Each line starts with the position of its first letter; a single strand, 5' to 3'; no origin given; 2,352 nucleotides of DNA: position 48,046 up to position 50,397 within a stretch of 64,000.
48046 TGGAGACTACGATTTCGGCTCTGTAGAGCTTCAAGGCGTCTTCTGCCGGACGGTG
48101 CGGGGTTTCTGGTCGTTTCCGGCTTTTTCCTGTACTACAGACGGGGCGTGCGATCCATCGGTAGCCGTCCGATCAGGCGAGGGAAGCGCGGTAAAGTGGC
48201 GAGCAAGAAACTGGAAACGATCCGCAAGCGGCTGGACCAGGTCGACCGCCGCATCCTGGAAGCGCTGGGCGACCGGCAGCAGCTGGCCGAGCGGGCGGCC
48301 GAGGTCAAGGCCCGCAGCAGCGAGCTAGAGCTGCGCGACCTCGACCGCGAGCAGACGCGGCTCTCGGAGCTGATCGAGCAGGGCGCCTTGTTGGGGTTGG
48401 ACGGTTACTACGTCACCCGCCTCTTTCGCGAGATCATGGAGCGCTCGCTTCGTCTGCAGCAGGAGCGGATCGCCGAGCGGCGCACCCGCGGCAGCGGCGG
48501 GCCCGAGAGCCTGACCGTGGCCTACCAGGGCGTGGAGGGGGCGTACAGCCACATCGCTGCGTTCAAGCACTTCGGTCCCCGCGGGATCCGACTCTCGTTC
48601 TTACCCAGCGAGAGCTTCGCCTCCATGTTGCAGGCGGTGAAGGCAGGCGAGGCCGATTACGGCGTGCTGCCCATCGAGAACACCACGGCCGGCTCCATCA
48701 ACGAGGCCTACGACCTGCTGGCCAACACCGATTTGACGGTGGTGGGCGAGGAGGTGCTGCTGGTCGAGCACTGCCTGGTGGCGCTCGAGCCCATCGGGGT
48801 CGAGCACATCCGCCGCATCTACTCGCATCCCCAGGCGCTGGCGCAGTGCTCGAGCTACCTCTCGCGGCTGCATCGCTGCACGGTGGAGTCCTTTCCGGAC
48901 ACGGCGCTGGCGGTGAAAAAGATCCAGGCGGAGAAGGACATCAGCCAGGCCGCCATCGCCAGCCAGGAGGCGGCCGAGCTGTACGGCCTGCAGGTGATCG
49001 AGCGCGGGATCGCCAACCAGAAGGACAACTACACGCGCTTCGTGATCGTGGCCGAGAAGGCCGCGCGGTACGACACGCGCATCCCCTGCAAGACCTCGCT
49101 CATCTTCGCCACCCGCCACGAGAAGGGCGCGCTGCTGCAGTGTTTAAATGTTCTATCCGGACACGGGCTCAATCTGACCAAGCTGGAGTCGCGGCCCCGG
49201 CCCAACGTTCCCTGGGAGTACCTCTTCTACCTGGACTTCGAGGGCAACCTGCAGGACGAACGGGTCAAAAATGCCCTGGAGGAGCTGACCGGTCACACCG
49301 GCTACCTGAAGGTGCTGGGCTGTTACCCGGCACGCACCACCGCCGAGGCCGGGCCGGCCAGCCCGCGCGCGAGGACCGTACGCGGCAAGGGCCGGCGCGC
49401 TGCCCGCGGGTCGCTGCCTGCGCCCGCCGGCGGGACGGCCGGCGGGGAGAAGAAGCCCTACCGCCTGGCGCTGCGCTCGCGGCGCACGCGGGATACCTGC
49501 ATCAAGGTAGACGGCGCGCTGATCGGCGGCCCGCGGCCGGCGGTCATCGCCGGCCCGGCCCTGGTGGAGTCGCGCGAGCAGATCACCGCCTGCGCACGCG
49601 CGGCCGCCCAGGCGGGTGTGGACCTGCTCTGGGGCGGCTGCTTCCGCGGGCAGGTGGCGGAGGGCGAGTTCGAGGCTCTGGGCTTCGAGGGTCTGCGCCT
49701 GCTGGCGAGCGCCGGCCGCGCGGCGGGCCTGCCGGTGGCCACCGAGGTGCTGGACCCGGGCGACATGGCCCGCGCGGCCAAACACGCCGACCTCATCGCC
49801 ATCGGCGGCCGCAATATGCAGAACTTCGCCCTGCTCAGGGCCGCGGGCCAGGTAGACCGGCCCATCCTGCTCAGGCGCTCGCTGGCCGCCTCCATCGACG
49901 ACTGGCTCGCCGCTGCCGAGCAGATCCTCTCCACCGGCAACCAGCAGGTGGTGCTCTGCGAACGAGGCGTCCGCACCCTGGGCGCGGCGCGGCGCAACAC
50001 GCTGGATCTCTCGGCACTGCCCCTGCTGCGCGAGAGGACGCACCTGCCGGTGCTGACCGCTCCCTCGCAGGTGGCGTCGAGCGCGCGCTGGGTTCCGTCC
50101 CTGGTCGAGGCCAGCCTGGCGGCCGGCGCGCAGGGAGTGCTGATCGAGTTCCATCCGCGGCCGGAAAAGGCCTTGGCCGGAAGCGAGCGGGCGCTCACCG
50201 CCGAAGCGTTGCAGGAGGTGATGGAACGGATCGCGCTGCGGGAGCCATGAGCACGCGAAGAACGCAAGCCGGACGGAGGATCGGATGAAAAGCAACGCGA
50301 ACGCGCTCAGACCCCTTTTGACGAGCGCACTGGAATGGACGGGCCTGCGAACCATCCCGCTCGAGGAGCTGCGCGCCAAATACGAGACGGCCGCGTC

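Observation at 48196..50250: P-protein fused to an apparently dead DAHP synthase barrel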

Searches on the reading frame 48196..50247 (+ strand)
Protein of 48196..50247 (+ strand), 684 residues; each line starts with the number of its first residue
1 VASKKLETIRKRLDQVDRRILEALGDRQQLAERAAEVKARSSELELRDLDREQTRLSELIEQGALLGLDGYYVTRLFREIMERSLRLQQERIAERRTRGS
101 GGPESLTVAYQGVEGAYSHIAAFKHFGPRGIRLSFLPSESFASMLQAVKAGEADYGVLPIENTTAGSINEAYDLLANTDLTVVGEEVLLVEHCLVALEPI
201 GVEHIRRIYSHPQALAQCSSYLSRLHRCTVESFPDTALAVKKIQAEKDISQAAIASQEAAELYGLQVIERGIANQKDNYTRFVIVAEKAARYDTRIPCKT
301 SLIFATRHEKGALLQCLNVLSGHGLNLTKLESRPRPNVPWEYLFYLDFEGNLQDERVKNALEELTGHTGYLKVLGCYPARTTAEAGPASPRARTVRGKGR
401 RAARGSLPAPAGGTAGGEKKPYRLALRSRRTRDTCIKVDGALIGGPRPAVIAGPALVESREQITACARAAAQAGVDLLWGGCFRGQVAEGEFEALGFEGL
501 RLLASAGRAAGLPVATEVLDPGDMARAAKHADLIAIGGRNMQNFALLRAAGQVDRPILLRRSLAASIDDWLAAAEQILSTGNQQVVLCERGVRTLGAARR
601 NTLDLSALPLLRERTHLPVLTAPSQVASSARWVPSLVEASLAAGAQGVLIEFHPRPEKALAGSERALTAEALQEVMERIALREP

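Call 3: search_protein_families(library=pfam, proteins=[window:48196-50247:+], max_evalue=0.01)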
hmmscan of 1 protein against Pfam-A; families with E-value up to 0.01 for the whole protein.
window:48196-50247:+ (684 aa): 4 families
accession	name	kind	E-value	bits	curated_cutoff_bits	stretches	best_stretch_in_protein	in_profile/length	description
PF00800.23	PDT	-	9.8e-60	201.9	25.2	1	108-288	1-179/181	Prephenate dehydratase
PF00793.26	DAHP_synth_1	-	1.2e-48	165.8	25.5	1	441-674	10-256/270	DAHP synthetase I family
PF01817.26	CM_2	-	7.4e-15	55.4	27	1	9-89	1-80/80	Chorismate mutase type II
PF01842.31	ACT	-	0.00019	21.6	27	1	308-364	9-64/66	ACT domain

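Call 4: search_protein_families(library=ncbifam, proteins=[window:48196-50247:+], max_evalue=0.01)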
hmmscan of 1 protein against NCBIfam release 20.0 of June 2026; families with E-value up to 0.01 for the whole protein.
window:48196-50247:+ (684 aa): 27 families (the best 25 are shown)
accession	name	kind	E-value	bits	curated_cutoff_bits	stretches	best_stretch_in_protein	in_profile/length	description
NF007910.0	PRK10622.1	equivalog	4.7e-99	331.9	577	1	3-380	4-378/386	bifunctional chorismate mutase/prephenate dehydratase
NF006421.0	PRK08673.1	subfamily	1.4e-85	287.5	335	1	419-679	66-326/338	3-deoxy-7-phosphoheptulonate synthase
NF009239.0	PRK12595.1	equivalog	2.3e-83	280.1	279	2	424-679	95-350/360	bifunctional 3-deoxy-7-phosphoheptulonate synthase/chorismate mutase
TIGR01361.1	DAHP_synth_Bsub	equivalog_domain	2.1e-77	260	267.75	1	428-679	6-257/260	3-deoxy-7-phosphoheptulonate synthase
NF009933.0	PRK13396.1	subfamily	4.3e-69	233.1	486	1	449-680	103-335/352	3-deoxy-7-phosphoheptulonate synthase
NF008866.0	PRK11899.1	equivalog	7.3e-68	228.9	359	1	107-381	7-277/283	prephenate dehydratase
NF008865.0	PRK11898.1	equivalog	2.2e-67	227.2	219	1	107-382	3-281/284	prephenate dehydratase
NF041229.1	BagF_FevY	exception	4.5e-65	220.1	700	1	421-675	64-318/340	phospho-2-dehydro-3-deoxyheptonate aldolase BagF/FevY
TIGR01362.1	KDO8P_synth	equivalog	1.4e-18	67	314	1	450-679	5-249/258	3-deoxy-8-phosphooctulonate synthase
NF003543.0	PRK05198.1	equivalog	5.1e-18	65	242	1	449-679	19-264/273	3-deoxy-8-phosphooctulonate synthase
TIGR01797.1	CM_P_1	equivalog_domain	5.4e-13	48.9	73.7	1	6-89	1-83/83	chorismate mutase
NF009109.0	PRK12457.1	equivalog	1.1e-11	44.5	457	1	498-679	74-265/281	3-deoxy-8-phosphooctulonate synthase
TIGR01791.2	CM_archaeal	equivalog_domain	2e-08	34.1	66.95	1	6-85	1-79/83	chorismate mutase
TIGR01268.1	Phe4hydrox_tetr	equivalog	3.5e-08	32.6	704.8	1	298-368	15-84/436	phenylalanine 4-monooxygenase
TIGR01806.1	CM_mono2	equivalog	4.1e-08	33.4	74.15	1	19-94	8-82/114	gamma subclass chorismate mutase AroQ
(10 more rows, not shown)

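Call 6: find_homologous_proteins(query=window:48196-50247:+, max_evalue=1e-20)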
Query window:48196-50247:+ (684 aa): 4884 proteins with E <= 1e-20 among 8000 candidates; the best 120 are listed.
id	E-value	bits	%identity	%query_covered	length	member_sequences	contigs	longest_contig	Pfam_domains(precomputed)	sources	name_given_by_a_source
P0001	0.0e+0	1491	100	100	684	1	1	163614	PF00800.24,PF00793.27,PF01817.27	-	-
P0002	0.0e+0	1208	81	98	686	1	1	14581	PF00800.24,PF00793.27,PF01817.27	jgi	jgi:chorismate mutase/prephenate dehydratase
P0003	6.8e-271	919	62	99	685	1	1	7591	PF00800.24,PF00793.27,PF01817.27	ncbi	-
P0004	1.1e-259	882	60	99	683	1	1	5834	PF03102.21,PF00800.24,PF00793.27,PF01817.27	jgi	jgi:chorismate mutase/prephenate dehydratase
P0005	9.8e-259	878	61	95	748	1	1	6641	PF00800.24,PF00793.27,PF01817.27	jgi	jgi:chorismate mutase/prephenate dehydratase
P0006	1.3e-258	878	60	99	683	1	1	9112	PF03102.21,PF00800.24,PF00793.27,PF01817.27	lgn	-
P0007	1.9e-255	868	59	99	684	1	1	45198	PF03102.21,PF00800.24,PF00793.27,PF01817.27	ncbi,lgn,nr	ncbi:MAG: 3-deoxy-7-phosphoheptulonate synthase [Deltaproteobacteria bacterium]|nr:3-deoxy-7-phospho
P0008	1.2e-254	865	58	99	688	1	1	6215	PF00800.24,PF01842.32,PF00793.27,PF01817.27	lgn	-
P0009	1.2e-249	848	59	99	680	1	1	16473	PF00800.24,PF00793.27,PF01817.27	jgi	jgi:chorismate mutase / prephenate dehydratase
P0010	1.0e-248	845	56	99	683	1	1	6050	PF00800.24,PF00793.27,PF01817.27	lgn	-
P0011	2.8e-245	834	55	99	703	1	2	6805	PF03102.21,PF00800.24,PF00793.27,PF01817.27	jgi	jgi:chorismate mutase/prephenate dehydratase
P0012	1.9e-243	828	57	100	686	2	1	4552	PF03102.21,PF00800.24,PF00793.27,PF01817.27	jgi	jgi:chorismate mutase / prephenate dehydratase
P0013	5.8e-243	826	56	100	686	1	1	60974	PF03102.21,PF00800.24,PF00793.27,PF01817.27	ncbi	ncbi:MAG: bifunctional 3-deoxy-7-phosphoheptulonate synthase/chorismate mutase [Myxococcota bacteriu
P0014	1.0e-242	826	56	99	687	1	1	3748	PF00800.24,PF00793.27,PF01817.27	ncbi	-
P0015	4.1e-242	824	54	99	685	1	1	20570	PF00800.24,PF00793.27,PF01817.27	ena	-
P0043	5.4e-233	793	54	38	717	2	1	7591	PF03102.21,PF00800.24,PF00793.27,PF01817.27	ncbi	-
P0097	5.1e-223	760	54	95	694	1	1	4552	PF03102.21,PF00800.24,PF00793.27,PF01817.27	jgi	jgi:chorismate mutase/prephenate dehydratase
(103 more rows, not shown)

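Call 10: find_encoding_contigs(protein=P0003, flank=10000, max_places=3)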
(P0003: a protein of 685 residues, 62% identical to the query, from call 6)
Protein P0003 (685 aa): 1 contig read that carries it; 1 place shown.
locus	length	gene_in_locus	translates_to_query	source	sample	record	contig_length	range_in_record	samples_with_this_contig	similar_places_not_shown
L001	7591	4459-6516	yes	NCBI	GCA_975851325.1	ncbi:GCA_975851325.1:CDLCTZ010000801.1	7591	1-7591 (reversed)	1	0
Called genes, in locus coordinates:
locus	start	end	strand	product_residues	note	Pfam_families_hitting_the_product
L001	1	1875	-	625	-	?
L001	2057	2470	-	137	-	PF01894:YjbQ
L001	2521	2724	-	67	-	-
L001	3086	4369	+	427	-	PF25390:WD40_RLD, PF13540:RCC1_2, PF00415:RCC1, PF13540:RCC1_2, PF00415:RCC1, PF13540:RCC1_2, PF25390:WD40_RLD, PF00415:RCC1, +4 more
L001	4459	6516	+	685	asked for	PF01817:CM_2, PF00800:PDT, PF00793:DAHP_synth_1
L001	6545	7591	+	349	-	?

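Call 11: find_encoding_contigs(protein=P0002, flank=10000, max_places=3)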
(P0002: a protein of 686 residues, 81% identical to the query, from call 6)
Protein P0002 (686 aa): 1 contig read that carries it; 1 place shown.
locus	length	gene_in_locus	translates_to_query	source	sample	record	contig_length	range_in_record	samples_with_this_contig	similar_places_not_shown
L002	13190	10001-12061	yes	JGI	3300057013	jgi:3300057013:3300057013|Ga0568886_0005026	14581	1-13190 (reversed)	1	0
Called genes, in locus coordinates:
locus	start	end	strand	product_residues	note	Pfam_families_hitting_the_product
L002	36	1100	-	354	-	PF00069:Pkinase, PF01636:APH (faint), PF03109:ABC1 (faint), PF07714:PK_Tyr_Ser-Thr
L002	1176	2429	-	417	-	PF07690:MFS_1, PF12832:MFS_1_like, PF00083:Sugar_tr, PF07690:MFS_1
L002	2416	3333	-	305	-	PF01925:TauE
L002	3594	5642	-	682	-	PF11896:GlgE_dom_N_S, PF00128:Alpha-amylase, PF21702:GLGE_C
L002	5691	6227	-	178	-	PF01467:CTP_transf_like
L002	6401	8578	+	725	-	PF11897:DUF3417, PF00343:Phosphorylase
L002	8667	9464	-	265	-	PF00106:adh_short, PF08659:KR, PF23441:SDR, PF13561:adh_short_C2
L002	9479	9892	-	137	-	PF01894:YjbQ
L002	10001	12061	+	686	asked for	PF01817:CM_2, PF00800:PDT, PF00793:DAHP_synth_1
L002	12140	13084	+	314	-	PF00561:Abhydrolase_1, PF12146:Hydrolase_4, PF12697:Abhydrolase_6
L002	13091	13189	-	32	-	?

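Call 23: find_related_loci(query=window:48196-50247:+, collection=genome_contigs, flank=10000)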
Query window:48196-50247:+ (684 aa) in genome_contigs; peptide patterns used: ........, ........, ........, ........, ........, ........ (x = any residue, [..] = any of these).
447 stretches matched a pattern; 281 encode a relative of the query (tblastn E <= 1e-3); the best 80 are kept; 80 distinct loci.
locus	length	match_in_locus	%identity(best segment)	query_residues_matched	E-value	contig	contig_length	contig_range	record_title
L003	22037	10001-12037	59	5-682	0e+0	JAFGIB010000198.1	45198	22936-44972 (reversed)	MAG: Deltaproteobacteria bacterium isolate Zod_Metabat.169 k87_6711046, whole genome shotgun sequence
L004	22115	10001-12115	52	3-679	0e+0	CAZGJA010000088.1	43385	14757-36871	MAG TPA_asm: uncultured Phycisphaeraceae bacterium isolate binchicken_co200_324 genome assembly, contig: k141_325870, wh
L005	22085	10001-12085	51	3-676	0e+0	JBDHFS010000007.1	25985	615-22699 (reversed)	MAG: Gemmatimonadota bacterium isolate M8-58_Bin_274 M8-58_Bin_274_scaffold_6483, whole genome shotgun sequence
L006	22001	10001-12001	53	6-673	0e+0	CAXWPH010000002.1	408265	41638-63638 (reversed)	MAG: Acidobacteriota bacterium isolate 6d834bca-fe92-435a-98ea-3ded135ce894 genome assembly, contig: contig_2, whole gen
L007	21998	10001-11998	53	6-673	0e+0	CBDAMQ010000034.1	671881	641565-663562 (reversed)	MAG: Acidobacteriota bacterium isolate f7627cb0-bec0-4e28-8c7c-c7b41e5e221a genome assembly, contig: contig_34, whole ge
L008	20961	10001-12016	52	5-677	0e+0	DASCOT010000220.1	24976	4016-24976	MAG TPA_asm: Acidobacteriota bacterium isolate Fu_MAG_28 c_000002014439, whole genome shotgun sequence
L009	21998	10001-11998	52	6-673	0e+0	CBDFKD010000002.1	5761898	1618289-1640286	MAG: Acidobacteriota bacterium isolate 7e5f31be-4d53-489f-8f60-5a0dc3af79c0 genome assembly, contig: contig_2, whole gen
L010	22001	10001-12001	52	6-673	0e+0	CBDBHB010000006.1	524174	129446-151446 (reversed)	MAG: Acidobacteriota bacterium isolate fd1ed483-0bf5-48ba-8a2f-93b9c7f7d2ca genome assembly, contig: contig_6, whole gen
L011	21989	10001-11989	51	6-680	0e+0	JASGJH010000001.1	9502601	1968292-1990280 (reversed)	MAG: Myxococcales bacterium isolate 5N416 JMF-2111-06-0005.ont.bin.416_0, whole genome shotgun sequence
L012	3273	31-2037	48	4-676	0e+0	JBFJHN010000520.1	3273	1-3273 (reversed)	MAG: Candidatus Krumholzibacteriia bacterium isolate Mix_sand16.2022.02.G.6 k141_2798632_length_3273_cov_8.0000, whole g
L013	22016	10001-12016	45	4-679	0e+0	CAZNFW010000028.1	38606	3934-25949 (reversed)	MAG TPA_asm: uncultured Melioribacter sp. isolate binchicken_co30_13 genome assembly, contig: NODE_953_length_38606_cov_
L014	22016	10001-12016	45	4-679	0e+0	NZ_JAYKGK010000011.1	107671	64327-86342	Rosettibacter primus strain 4148-Me NODE_11_length_107671_cov_211.311171, whole genome shotgun sequence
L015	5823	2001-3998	48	1-679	0e+0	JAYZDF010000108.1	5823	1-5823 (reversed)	MAG: Myxococcota bacterium isolate XB_MAG1247 DB_MAG1247_0108, whole genome shotgun sequence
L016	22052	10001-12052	45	1-676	0e+0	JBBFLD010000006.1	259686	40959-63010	MAG: Melioribacteraceae bacterium isolate Uz-U4-16 NODE_6_length_259686_cov_11.750139, whole genome shotgun sequence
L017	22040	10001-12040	45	1-679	0e+0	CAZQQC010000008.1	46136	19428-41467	MAG TPA_asm: uncultured Melioribacter sp. isolate SRP093762_co1_172 genome assembly, contig: NODE_501_length_46136_cov_1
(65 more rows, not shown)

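Call 43: find_encoding_contigs(protein=P0001, flank=10000, max_places=2)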
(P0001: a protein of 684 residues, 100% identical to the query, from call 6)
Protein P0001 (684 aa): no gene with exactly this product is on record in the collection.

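Call 44: find_encoding_contigs(protein=P0007, flank=10000, max_places=2)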
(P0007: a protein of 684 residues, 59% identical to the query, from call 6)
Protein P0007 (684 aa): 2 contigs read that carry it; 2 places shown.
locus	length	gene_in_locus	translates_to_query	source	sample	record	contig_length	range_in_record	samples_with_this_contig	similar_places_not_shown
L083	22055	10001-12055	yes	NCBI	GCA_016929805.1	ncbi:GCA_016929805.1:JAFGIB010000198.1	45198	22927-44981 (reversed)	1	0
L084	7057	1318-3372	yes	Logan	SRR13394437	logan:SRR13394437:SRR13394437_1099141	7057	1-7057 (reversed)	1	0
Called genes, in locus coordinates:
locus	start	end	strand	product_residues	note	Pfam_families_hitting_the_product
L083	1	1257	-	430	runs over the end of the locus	PF01595:CNNM, PF00571:CBS, PF03471:CorC_HlyC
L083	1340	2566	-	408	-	PF00764:Arginosuc_synth, PF20979:Arginosuc_syn_C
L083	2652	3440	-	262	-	-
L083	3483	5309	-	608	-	PF00012:HSP70, PF06723:MreB_Mbl, PF02782:FGGY_C (weak)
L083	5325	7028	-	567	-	PF00226:DnaJ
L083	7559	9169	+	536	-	PF00884:Sulfatase, PF01663:Phosphodiest (faint), PF16347:SGSH_C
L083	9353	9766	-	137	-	PF01894:YjbQ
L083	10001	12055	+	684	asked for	PF01817:CM_2, PF00800:PDT, PF00793:DAHP_synth_1, PF03102:NeuB (weak)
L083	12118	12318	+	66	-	-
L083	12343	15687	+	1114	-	PF00069:Pkinase, PF07714:PK_Tyr_Ser-Thr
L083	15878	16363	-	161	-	-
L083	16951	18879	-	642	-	PF00481:PP2C, PF13672:PP2C_2, PF07228:SpoIIE (faint)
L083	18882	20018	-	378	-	PF12773:DZR, PF13240:Zn_Ribbon_1 (weak), PF13248:Zn_ribbon_3 (faint), PF18912:DZR_2 (faint), PF13240:Zn_Ribbon_1 (weak), PF24463:DUF7577 (weak), PF16697:Yop-YscD_cpl (weak), PF00498:FHA, +1 more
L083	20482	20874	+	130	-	-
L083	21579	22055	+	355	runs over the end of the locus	PF03706:LPG_synthase_TM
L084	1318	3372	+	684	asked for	PF01817:CM_2, PF00800:PDT, PF00793:DAHP_synth_1, PF03102:NeuB (weak)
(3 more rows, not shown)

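Call 46: predict_structure(alignment_id=A1)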
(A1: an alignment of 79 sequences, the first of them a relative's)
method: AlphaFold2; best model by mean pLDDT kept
length: 684 residues; sequences in the alignment: 79
mean_pLDDT: 90.0   pTM: 0.62
mean pLDDT of the five models: 90.0, 89.8, 89.5, 89.2, 88.3
residues with pLDDT >= 90: 502; 70-90: 135; 50-70: 21; < 50: 26
segments of 3 or more residues with pLDDT < 50: 396-417, 596-598
pLDDT, mean of each block of 10 residues (from residue 1): 86 94 95 91 87 93 91 90 91 78 90 94 91 95 97 95 67 91 93 96 97 92 96 94 97 97 97 87 94 94 93 96 94 81 93 97 94 94 83 57 40 49 88 92 95 98 98 98 87 94 98 97 95 96 94 95 90 94 93 56 86 95 92 95 96 96 93 97 76
secondary structure, 60 per line:
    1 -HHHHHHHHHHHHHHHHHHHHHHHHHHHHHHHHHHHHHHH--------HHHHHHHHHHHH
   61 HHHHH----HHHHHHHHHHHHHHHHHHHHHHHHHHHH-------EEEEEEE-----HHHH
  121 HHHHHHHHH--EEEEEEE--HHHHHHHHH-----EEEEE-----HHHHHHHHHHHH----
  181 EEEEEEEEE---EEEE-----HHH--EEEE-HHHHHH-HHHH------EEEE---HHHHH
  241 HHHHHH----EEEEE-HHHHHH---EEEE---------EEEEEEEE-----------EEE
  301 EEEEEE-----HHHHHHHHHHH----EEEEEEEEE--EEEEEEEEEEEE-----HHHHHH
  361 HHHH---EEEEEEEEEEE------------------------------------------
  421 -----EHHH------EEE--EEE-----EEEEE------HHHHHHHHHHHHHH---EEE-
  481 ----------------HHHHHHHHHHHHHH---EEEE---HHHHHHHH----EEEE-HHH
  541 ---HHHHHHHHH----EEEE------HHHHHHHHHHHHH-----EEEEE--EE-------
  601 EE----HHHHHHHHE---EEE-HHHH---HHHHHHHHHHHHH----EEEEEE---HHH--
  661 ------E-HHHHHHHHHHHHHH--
elements in order (helices of 4 or more, strands of 3 or more residues): H2-40 H49-65 H70-97 E105-111 H117-129 E132-138 H141-149 E155-159 H165-176 E181-189 E193-196 E207-210 H212-217 H219-222 E229-232 H236-246 E251-255 H257-262 E266-269 E279-286 E298-306 H312-322 E327-335 E338-349 H355-364 E368-378 E436-438 E441-443 E449-453 H460-473 E477-479 H497-510 E514-517 H521-528 E533-536 H544-552 E557-560 H567-579 E585-589 H607-614 E619-621 H623-626 H630-642 E647-652 H669-682
